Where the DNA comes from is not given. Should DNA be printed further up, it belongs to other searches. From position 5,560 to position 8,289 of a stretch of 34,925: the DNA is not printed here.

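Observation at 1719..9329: LysR-divergent five-gene operon: three modular lipoproteins, a membrane-embedded hydrolase and a malic enzyme (best candidate for an undescribed system)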

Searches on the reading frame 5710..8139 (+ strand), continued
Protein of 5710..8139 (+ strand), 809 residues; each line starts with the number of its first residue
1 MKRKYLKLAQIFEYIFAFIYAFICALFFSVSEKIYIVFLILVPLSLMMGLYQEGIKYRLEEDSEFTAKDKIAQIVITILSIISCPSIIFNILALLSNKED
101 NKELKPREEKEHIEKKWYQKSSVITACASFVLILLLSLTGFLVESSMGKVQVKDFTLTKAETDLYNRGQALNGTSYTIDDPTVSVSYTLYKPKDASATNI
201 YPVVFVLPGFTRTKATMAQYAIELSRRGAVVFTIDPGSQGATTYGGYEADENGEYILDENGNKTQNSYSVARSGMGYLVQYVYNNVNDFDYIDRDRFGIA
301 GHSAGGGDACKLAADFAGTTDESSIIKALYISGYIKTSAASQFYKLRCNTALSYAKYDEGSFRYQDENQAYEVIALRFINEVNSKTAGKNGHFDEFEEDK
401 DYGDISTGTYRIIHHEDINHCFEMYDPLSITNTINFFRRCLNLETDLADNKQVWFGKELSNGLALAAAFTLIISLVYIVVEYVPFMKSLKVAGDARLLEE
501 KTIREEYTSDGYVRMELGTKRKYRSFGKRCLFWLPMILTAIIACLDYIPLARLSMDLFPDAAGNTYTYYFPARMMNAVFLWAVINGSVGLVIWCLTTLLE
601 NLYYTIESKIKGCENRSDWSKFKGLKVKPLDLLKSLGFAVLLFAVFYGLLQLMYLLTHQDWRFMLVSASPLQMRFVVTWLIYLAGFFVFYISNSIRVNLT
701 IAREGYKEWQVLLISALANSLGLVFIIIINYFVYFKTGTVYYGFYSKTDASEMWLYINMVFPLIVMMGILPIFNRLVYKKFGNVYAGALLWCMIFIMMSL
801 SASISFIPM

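Call 36: find_related_loci(query=A4, collection=genome_contigs, flank=10000)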
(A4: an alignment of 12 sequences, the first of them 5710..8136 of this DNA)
Query A4 (809 aa) in genome_contigs; peptide patterns used: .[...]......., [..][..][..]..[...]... (x = any residue, [..] = any of these).
406 stretches matched a pattern; 132 encode a relative of the query (tblastn E <= 1e-3); the best 80 are kept; 80 distinct loci.
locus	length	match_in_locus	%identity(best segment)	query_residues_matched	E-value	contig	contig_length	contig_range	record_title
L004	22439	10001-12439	70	1-809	0e+0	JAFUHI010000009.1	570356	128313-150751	MAG: Bacilli bacterium isolate RGIG4495 Roe_deer_Omasum.Co__c288962, whole genome shotgun sequence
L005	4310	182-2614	73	1-809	0e+0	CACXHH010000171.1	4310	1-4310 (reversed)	MAG: uncultured Clostridiales bacterium isolate RUG11260 genome assembly, contig: RUG11260_asm_171, whole genome shotgun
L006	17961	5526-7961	72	1-809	0e+0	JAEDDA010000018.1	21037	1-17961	MAG: Bacilli bacterium isolate MAG020 NODE_1933_length_21037_cov_13.280621, whole genome shotgun sequence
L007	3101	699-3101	71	1-803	0e+0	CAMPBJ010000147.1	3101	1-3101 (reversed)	MAG: uncultured Clostridia bacterium isolate SRR873610_bin.38_metaWRAP_v1.3_MAG genome assembly, contig: NODE_105608_len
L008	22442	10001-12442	70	1-809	0e+0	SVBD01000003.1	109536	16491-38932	MAG: Erysipelotrichaceae bacterium isolate SIG219 NODE_107_length_109536_cov_48.015549, whole genome shotgun sequence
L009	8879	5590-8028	69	1-809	0e+0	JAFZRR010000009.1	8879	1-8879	MAG: Bacilli bacterium isolate RGIG8036 Water_buffalos_Rumen-1__c92176, whole genome shotgun sequence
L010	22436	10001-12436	67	1-809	0e+0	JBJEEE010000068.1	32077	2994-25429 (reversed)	MAG: Bacilli bacterium isolate LOHA10_bin.030 NODE_397_length_32077_cov_7.220567, whole genome shotgun sequence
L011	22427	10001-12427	70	1-809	0e+0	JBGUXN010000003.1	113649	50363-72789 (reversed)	MAG: Bacilli bacterium isolate ruminal_MAG_52 ruminal_MAG_52_contig_0003, whole genome shotgun sequence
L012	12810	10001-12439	67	1-809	0e+0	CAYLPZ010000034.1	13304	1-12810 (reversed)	MAG TPA_asm: uncultured Coprobacillus sp. isolate binchicken_co370_253 genome assembly, contig: NODE_4475_length_13304_c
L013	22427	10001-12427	68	1-809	0e+0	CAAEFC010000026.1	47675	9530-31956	MAG TPA_asm: Bacilli bacterium, isolate HGM10897, WGS project CAAEFC010000000 data, contig: ERS396532_100_k85_51613, who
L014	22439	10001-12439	66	1-809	0e+0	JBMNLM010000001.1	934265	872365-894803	MAG: Bacilli bacterium isolate SBF912LR0HQ0023 contig_28773, whole genome shotgun sequence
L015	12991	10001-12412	68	1-809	0e+0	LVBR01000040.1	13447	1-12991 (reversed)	MAG: Acholeplasmatales bacterium Tener_01 Tener_01_contig_19378, whole genome shotgun sequence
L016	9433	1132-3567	69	1-809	0e+0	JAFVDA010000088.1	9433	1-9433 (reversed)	MAG: Clostridia bacterium isolate RGIG5059 Roe_deer_Rumen.Co__c1166692, whole genome shotgun sequence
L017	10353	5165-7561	63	1-798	0e+0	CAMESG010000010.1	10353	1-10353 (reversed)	MAG: uncultured Mollicutes bacterium isolate SRR11489785_bin.2_metaWRAP_v1.3_MAG genome assembly, contig: ERZ11466792.68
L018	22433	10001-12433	74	1-809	0e+0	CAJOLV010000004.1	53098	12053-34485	uncultured Bacilli bacterium isolate Reindeer_2_mag_128 genome assembly, contig: scaffold_209, whole genome shotgun sequ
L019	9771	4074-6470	58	2-809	0e+0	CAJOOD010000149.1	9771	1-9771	uncultured Bacilli bacterium isolate Rumen_Coassembly_mag_163 genome assembly, contig: k87_19052850, whole genome shotgu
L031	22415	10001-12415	48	1-809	0e+0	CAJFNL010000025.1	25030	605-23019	Candidatus Gallimonas intestinalis isolate Chicken_9_mag_69 genome assembly, contig: MAGpy_11413_9_idba_bin_69_fascaffol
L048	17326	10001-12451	46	1-809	0e+0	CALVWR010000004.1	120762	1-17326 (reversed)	MAG: uncultured Clostridia bacterium isolate BRZ_DS__bin31 genome assembly, contig: BRZ_DS__NODE_152_length_120762_cov_6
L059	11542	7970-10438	47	1-809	0e+0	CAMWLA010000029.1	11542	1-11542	MAG TPA_asm: uncultured Clostridia bacterium isolate SRR14411335_bin.3_metawrap_v1.3_MAG genome assembly, contig: NODE.7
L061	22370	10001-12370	49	2-809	0e+0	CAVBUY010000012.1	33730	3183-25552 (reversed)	Alistipes shahii isolate H07663-L1_cleanbin_000029 genome assembly, contig: Spades_H07663-L1_contig_759, whole genome sh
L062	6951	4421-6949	44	1-807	0e+0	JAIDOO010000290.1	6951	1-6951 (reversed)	MAG: Clostridia bacterium isolate SC0351_S18_8 SC0351_S18_8_contig_290, whole genome shotgun sequence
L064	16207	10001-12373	47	2-809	0e+0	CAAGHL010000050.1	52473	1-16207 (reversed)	MAG TPA_asm: Clostridia bacterium, isolate HGM11380, WGS project CAAGHL010000000 data, contig: SRS476271_15_k119_199655,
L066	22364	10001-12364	48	2-808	0e+0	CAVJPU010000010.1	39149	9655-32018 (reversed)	bacterium isolate H07650-L1_cleanbin_000012 genome assembly, contig: Spades_H07650-L1_contig_186, whole genome shotgun s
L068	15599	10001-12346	46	1-809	0e+0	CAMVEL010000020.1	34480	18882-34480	MAG TPA_asm: uncultured Erysipelotrichaceae bacterium isolate SRR8387716_bin.60_metaWRAP_v1.3_MAG genome assembly, conti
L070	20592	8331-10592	47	2-809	0e+0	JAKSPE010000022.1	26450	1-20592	MAG: Sphaerochaetaceae bacterium isolate Horse_feces195 MAG195_22, whole genome shotgun sequence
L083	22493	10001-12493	46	2-809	0e+0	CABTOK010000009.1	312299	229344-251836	MAG TPA_asm: uncultured Clostridiales bacterium isolate MGYG-HGUT-03503 genome assembly, contig: GUT_GENOME236319_9, who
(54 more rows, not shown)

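Call 41: predict_structure(alignment_id=A2)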
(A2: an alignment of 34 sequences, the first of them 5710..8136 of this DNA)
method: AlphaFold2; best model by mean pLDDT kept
length: 809 residues; sequences in the alignment: 34
mean_pLDDT: 75.9   pTM: 0.74
mean pLDDT of the five models: 75.9, 73.6, 71.2, 69.3, 60.2
residues with pLDDT >= 90: 89; 70-90: 496; 50-70: 141; < 50: 83
segments of 3 or more residues with pLDDT < 50: 210-213, 236-239, 357-368, 385-387, 547-549, 560-574, 666-671, 738-755, 800-809
pLDDT, mean of each block of 10 residues (from residue 1): 86 88 72 77 88 84 78 87 86 75 50 68 91 93 88 89 91 86 83 82 71 61 76 59 64 73 61 84 91 87 77 88 90 73 87 57 44 82 56 81 87 74 72 90 85 84 86 92 89 87 83 74 79 75 56 52 40 56 79 85 85 78 78 91 89 84 52 61 81 81 83 84 69 52 42 50 70 87 87 70 38
secondary structure, 60 per line:
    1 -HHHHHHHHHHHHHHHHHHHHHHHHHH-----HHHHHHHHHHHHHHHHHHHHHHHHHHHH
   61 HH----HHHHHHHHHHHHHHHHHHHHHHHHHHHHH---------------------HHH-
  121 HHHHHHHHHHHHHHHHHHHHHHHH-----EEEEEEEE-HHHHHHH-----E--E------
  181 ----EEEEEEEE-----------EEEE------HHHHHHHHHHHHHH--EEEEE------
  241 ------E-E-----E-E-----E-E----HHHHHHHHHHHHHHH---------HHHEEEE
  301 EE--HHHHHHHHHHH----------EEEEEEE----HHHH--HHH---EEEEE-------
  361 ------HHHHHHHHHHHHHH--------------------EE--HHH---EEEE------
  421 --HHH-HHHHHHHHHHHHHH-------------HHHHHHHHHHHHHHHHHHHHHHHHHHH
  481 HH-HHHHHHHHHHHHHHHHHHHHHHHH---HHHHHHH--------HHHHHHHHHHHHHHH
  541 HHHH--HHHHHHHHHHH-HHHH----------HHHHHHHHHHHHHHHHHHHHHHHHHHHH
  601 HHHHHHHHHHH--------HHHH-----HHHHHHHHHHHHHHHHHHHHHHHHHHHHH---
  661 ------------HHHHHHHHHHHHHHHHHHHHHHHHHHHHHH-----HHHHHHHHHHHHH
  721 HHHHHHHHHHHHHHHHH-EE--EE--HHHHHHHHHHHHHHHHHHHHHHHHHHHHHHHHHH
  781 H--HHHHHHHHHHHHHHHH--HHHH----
elements in order (helices of 4 or more, strands of 3 or more residues): H2-27 H33-62 H67-95 H121-144 E150-157 H159-165 E185-192 E204-207 H214-227 E230-234 H270-284 E297-302 H305-315 E326-332 H337-340 E349-353 H367-380 E411-414 H427-440 H454-482 H484-507 H511-517 H526-544 H547-557 H559-562 H573-611 H620-623 H629-657 H673-702 H708-737 H747-781 H784-799 H802-805

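Call 46: fold_search(model_id=the predicted structure, library=pdb)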
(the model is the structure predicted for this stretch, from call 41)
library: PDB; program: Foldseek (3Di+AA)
matches with E <= 10: 620; with E <= 0.001: 6
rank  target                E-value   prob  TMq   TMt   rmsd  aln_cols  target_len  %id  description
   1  8eu0_A                3.8e-04  1.00  0.20  0.51   7.7       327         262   16  Ancestral PETase 35_442 Mutant E27Q (released 2023-11-01)
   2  8eu1                  4.0e-04  1.00  0.21  0.56   6.9       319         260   18  Ancestral PETase 35_442 Mutant F93L (released 2023-11-01)
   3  7qjp                  5.7e-04  1.00  0.21  0.57   5.6       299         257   20  Crystal structure of a cutinase enzyme from Saccharopolyspora flava (611) (released 2022-12-28)
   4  8etz                  5.7e-04  1.00  0.21  0.55   6.9       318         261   18  Ancestral PETase 35_442 Mutant E13D (released 2023-11-01)
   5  8ety                  8.8e-04  1.00  0.21  0.54   7.0       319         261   18  Ancestral PETase 35_442 (released 2023-11-01)
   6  8etx                  8.8e-04  1.00  0.20  0.52   7.6       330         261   16  Ancestral PETase 55_547 (released 2023-11-01)
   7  7y4g_A                1.2e-03  1.00  0.19  0.22   6.8       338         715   15  sit-bound btDPP4 (released 2023-06-14)
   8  9ewr_B                1.5e-03  1.00  0.18  0.48   5.5       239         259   20  Crystal structure of an inverse charged cutinase mutant from Saccharopolyspora flava (611) (released 2025-04-16)
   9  9ewr_A                2.3e-03  1.00  0.21  0.56   5.8       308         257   19  Crystal structure of an inverse charged cutinase mutant from Saccharopolyspora flava (611) (released 2025-04-16)
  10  7w66_A                2.6e-03  1.00  0.20  0.55   7.8       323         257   16  Crystal structure of a PSH1 mutant in complex with ligand (released 2022-09-14)
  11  7e31_A                3.1e-03  1.00  0.20  0.55   6.4       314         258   16  Crystal structure of a novel alpha/beta hydrolase mutant in apo form (released 2022-02-09)
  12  8a2c_A                3.6e-03  1.00  0.21  0.55   6.2       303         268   17  The crystal structure of the S178A mutant of PET40, a PETase enzyme from an unclassified Amycolatopsis (released 2023-06-14)
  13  5yp4_C                4.0e-03  1.00  0.20  0.23   7.0       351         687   14  Crystal structure of dipeptidyl peptidase IV (DPP IV) with Lys-Pro from Pseudoxanthomonas mexicana WO24 (released 2018-02-21)
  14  8b4u                  4.2e-03  1.00  0.20  0.55   7.1       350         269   14  The crystal structure of PET46, a PETase enzyme from Candidatus bathyarchaeota (released 2023-08-23)
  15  7ykq_A                4.8e-03  1.00  0.19  0.52   6.5       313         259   15  Crystal structure of a novel alpha/beta hydrolase mutant from thermomonospora curvata in apo form (released 2023-07-26)
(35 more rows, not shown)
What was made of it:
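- On Alpha/beta hydrolase, cutinase/PETase-like (PF12740): Foldseek TM 0.5-0.57 to cutinases (call 46).
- Checked: The PETase/cutinase-like Pfam hit is below cutoff (25.2 vs 28), but the PDB cutinase 7QJP matches at E=2e-8, and Foldseek gives TM 0.5-0.57 normalised to the cutinases (call 46).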
